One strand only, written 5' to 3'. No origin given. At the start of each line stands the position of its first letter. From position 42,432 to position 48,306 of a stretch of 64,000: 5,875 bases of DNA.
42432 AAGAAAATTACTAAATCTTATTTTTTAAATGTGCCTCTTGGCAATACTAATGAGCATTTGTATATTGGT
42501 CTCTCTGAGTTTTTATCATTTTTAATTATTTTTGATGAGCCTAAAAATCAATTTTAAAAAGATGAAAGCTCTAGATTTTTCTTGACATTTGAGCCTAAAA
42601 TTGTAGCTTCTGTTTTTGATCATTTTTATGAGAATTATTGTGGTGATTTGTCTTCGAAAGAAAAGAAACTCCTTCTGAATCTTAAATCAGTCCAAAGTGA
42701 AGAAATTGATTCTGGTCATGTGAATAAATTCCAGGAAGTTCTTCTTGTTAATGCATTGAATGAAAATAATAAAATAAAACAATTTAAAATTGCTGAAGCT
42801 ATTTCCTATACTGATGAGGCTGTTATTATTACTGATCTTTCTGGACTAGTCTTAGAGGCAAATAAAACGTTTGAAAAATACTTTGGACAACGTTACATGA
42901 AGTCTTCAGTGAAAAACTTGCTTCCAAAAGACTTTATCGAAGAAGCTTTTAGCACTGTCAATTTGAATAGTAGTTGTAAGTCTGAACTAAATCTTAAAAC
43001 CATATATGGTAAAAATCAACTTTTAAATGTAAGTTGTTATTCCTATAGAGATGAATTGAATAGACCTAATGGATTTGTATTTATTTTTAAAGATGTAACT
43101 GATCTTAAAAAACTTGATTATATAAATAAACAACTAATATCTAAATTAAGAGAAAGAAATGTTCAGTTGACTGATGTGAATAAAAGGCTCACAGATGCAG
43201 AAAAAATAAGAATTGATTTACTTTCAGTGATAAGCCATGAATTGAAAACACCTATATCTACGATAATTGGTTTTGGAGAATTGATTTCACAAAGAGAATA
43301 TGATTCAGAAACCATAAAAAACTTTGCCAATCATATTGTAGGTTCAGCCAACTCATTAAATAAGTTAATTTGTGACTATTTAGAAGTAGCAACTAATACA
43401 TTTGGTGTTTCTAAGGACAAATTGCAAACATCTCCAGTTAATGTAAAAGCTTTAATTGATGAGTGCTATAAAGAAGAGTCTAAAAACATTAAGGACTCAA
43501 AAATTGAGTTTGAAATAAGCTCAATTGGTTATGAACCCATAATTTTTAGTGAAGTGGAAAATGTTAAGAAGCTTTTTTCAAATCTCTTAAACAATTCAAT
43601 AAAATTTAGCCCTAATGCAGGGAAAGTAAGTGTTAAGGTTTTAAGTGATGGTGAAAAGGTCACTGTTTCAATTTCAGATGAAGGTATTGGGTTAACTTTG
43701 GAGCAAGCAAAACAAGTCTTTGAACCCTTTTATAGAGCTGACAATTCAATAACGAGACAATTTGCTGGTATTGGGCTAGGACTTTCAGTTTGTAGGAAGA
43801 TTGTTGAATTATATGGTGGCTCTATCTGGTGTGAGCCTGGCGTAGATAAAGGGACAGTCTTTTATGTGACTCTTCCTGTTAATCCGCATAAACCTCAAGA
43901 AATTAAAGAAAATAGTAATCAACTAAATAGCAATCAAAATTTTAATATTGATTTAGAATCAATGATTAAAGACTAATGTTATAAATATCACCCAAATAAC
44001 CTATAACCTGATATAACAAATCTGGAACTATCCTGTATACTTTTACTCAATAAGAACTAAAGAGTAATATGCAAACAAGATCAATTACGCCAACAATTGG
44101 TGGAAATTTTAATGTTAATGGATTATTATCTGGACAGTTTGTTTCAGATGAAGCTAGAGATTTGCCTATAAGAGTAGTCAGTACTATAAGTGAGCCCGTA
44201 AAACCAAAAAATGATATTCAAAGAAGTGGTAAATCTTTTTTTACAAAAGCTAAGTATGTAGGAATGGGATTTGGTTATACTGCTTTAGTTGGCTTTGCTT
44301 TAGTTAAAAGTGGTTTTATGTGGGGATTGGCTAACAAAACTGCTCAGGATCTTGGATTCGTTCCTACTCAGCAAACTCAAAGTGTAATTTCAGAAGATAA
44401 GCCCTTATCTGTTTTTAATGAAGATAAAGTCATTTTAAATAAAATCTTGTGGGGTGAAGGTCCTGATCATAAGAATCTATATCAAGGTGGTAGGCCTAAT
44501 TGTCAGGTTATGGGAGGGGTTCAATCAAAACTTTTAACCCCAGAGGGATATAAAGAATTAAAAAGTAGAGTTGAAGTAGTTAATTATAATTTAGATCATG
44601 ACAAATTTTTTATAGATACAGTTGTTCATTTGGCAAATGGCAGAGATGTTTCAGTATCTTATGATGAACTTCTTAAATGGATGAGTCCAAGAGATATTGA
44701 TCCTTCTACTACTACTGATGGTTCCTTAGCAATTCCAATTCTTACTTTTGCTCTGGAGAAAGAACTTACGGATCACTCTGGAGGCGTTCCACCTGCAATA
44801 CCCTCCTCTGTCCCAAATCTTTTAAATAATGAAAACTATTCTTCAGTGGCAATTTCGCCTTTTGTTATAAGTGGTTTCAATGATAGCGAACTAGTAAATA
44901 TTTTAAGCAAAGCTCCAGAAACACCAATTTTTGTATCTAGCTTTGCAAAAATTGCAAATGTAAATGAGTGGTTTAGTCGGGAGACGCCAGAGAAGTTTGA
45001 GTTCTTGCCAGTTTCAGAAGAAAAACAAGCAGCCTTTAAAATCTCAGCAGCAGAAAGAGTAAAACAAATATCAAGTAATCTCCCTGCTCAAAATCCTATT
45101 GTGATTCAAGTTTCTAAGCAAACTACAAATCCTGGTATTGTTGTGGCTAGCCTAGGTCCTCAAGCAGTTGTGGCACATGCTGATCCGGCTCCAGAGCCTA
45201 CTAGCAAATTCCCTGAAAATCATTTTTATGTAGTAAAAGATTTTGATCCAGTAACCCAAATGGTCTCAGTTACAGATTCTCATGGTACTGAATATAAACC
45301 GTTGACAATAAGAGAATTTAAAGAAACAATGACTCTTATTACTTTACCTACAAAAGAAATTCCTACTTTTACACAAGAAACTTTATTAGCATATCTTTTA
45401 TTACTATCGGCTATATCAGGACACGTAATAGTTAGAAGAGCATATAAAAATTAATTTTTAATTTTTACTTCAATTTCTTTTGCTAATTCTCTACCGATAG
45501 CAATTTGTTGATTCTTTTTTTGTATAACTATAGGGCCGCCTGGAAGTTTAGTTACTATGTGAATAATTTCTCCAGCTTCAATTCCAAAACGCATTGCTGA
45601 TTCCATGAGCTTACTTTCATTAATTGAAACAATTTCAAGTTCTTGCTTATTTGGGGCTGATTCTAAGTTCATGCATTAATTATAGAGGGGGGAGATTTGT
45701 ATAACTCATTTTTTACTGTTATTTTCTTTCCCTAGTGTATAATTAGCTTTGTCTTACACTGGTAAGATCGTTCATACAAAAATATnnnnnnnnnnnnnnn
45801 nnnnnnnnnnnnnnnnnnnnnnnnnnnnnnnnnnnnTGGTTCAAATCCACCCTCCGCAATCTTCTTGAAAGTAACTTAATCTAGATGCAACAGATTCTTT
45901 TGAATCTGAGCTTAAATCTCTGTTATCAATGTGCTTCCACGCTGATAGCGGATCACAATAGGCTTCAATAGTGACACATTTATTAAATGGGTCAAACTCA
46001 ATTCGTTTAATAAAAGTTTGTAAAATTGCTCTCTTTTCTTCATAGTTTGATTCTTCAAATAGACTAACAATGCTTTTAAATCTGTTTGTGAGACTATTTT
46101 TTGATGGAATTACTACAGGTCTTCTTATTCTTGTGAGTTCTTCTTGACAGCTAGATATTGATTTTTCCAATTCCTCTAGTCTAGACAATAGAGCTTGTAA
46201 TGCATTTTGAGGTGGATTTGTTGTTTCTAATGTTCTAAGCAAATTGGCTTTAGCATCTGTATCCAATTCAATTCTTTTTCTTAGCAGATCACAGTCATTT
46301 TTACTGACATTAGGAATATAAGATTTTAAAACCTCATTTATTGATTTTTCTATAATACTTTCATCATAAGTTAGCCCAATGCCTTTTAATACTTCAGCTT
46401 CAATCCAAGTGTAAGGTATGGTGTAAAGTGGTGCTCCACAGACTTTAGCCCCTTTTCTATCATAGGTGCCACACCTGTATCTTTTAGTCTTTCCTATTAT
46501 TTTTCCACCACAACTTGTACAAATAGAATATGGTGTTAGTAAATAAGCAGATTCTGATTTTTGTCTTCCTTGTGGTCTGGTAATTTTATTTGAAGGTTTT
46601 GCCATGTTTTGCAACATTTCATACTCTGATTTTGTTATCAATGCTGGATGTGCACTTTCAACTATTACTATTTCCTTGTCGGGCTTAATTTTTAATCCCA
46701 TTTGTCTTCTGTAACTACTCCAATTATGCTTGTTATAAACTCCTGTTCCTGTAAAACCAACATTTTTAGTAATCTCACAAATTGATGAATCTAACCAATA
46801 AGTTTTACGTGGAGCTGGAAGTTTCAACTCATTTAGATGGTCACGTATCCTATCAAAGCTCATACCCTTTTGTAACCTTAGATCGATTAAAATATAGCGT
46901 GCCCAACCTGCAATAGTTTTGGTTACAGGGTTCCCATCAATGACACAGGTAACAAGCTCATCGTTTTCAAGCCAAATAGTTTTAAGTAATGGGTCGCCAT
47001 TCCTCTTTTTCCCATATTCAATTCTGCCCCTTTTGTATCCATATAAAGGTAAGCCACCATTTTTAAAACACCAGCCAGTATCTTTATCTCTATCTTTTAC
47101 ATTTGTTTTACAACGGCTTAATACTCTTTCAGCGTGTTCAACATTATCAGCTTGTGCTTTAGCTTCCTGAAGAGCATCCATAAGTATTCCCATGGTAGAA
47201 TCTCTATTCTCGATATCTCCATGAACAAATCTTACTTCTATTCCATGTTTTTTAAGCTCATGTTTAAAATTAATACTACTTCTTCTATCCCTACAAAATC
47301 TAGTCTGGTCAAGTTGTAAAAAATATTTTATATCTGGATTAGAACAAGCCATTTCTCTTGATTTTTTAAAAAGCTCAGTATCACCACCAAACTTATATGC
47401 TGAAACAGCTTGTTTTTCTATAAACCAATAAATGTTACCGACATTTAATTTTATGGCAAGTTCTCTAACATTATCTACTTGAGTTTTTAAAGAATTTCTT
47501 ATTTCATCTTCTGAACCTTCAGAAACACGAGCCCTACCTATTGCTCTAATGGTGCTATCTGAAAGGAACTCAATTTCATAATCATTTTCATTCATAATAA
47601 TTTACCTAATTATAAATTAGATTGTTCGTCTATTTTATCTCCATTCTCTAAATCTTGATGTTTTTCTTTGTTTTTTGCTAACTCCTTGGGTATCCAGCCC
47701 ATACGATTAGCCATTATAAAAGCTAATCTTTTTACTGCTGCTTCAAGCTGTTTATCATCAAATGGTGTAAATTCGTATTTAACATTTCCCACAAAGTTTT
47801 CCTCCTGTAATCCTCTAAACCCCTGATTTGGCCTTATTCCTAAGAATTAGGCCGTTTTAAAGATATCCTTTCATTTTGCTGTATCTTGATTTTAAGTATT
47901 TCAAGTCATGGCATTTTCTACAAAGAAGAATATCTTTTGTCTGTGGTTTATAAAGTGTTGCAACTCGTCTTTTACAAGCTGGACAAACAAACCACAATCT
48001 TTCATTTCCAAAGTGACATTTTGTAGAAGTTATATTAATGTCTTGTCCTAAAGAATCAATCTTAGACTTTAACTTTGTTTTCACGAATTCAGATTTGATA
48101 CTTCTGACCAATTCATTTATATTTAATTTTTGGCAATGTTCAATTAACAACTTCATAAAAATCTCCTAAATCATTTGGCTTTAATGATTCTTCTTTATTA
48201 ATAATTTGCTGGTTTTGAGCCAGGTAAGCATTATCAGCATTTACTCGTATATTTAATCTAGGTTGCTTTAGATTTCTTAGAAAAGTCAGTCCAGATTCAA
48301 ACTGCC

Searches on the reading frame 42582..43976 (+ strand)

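Call 91: search_protein_families(library=ncbifam, proteins=[window:42582-43976:+], max_evalue=0.00001)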
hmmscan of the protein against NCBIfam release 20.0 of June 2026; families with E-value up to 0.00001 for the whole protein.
window:42582-43976:+ (464 aa): 76 families (the best 25 are shown)
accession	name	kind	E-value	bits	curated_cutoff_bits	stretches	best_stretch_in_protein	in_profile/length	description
NF046044.1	PnpS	equivalog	6.8e-60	203.1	400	2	195-432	156-390/390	two-component system histidine kinase PnpS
TIGR02966.1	phoR_proteo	equivalog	4.6e-49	167.2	334.2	2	196-430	101-332/333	phosphate regulon sensor histidine kinase PhoR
NF033092.0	HK_WalK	equivalog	2.6e-46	158.4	725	1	205-433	367-594/594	cell wall metabolism sensor histidine kinase WalK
NF047874.1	MASE3_PAS_HK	subfamily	6.9e-40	137.5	560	1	56-453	253-644/655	MASE3 domain-containing sensor histidine kinase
NF006800.0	PRK09303.1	equivalog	9.6e-40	136.7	342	1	183-435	124-379/383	histidine kinase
NF008468.0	PRK11360.1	equivalog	8.6e-39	133.4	646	1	74-438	274-613/616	two-component system sensor histidine kinase AtoS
NF038297.2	hybrid_HK_HrmK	equivalog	2.8e-38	131.9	725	1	184-452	209-478/607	hybrid histidine kinase/response regulator HrmK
NF008318.0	PRK11107.1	equivalog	3.1e-37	128.1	890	1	192-446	275-531/920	two-component sensor histidine kinase BarA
NF041947.1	LuxQ_Vibrio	equivalog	5e-37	127.2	1200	1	185-458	447-723/843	quorum-sensing autoinducer 2 sensor kinase/phosphatase LuxQ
NF033091.0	HK_VanS_ACDEFG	equivalog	3.4e-35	121.6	400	1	185-432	52-293/293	vancomycin resistance histidine kinase VanS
NF040691.1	MtrAB_MtrB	equivalog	3.9e-33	115.2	450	1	201-437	262-496/507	MtrAB system histidine kinase MtrB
NF045901.1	HisKinLetSLeg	equivalog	4.7e-32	110.9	1650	1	186-446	269-531/906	two-component system sensor histidine kinase LetS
TIGR02956.1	TMAO_torS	equivalog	6.5e-32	110.6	676.5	1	205-445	459-694/967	TMAO reductase system sensor histidine kinase/response regulator TorS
NF047465.1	hybrid_HK_LvrA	exception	7.1e-32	110.3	1200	1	182-451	171-438/819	hybrid histidine kinase/response regulator LvrA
NF033093.1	HK_VicK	exception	8.9e-32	110.3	680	1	207-435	206-437/448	cell wall metabolism sensor histidine kinase VicK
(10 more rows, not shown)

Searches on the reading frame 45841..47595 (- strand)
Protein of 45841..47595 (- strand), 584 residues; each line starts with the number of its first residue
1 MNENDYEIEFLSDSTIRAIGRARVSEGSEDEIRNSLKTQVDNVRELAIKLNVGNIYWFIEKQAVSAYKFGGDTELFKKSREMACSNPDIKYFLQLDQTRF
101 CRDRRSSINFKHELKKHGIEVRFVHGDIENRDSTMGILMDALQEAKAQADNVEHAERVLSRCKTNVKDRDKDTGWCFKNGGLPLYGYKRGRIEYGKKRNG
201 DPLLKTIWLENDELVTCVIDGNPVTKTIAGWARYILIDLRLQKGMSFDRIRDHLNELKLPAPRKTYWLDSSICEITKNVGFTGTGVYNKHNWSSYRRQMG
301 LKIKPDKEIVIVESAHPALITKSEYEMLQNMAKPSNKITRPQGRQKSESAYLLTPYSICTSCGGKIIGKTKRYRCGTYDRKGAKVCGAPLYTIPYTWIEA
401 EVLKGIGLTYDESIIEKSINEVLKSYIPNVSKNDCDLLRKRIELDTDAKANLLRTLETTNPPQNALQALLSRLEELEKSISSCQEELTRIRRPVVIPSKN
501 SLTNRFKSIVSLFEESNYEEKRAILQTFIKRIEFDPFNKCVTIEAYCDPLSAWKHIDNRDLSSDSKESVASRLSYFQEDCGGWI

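Call 3: search_protein_families(library=pfam, proteins=[window:45841-47595:-], max_evalue=0.01)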
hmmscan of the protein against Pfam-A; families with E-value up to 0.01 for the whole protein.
window:45841-47595:- (584 aa): 3 families
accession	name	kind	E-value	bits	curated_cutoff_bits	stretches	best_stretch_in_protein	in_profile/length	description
PF07508.19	Recombinase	-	6.6e-09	36.4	21.1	1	240-332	14-99/102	Recombinase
PF00239.26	Resolvase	-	6.3e-07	30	23.3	1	18-160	1-134/145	Resolvase, N terminal domain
PF13408.12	Zn_ribbon_recom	-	1.4e-06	29.1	25.3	1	358-406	7-57/58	Recombinase zinc beta ribbon domain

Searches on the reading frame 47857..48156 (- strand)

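Call 3: search_protein_families(library=pfam, proteins=[window:47857-48156:-], max_evalue=0.01)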
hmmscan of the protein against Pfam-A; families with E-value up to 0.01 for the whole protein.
window:47857-48156:- (99 aa): 0 families

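Call 5: search_protein_families(library=ncbifam, proteins=[window:47857-48156:-], max_evalue=0.01)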
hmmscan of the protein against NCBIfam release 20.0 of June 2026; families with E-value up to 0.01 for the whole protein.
window:47857-48156:- (99 aa): 0 families

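Call 6: search_protein_families(library=phrogs, proteins=[window:47857-48156:-], max_evalue=0.01)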
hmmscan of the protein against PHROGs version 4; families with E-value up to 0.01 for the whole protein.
window:47857-48156:- (99 aa): 1 family
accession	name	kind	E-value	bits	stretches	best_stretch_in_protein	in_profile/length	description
phrog_5602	-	unknown function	0.00015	22.3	1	50-86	13-52/60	-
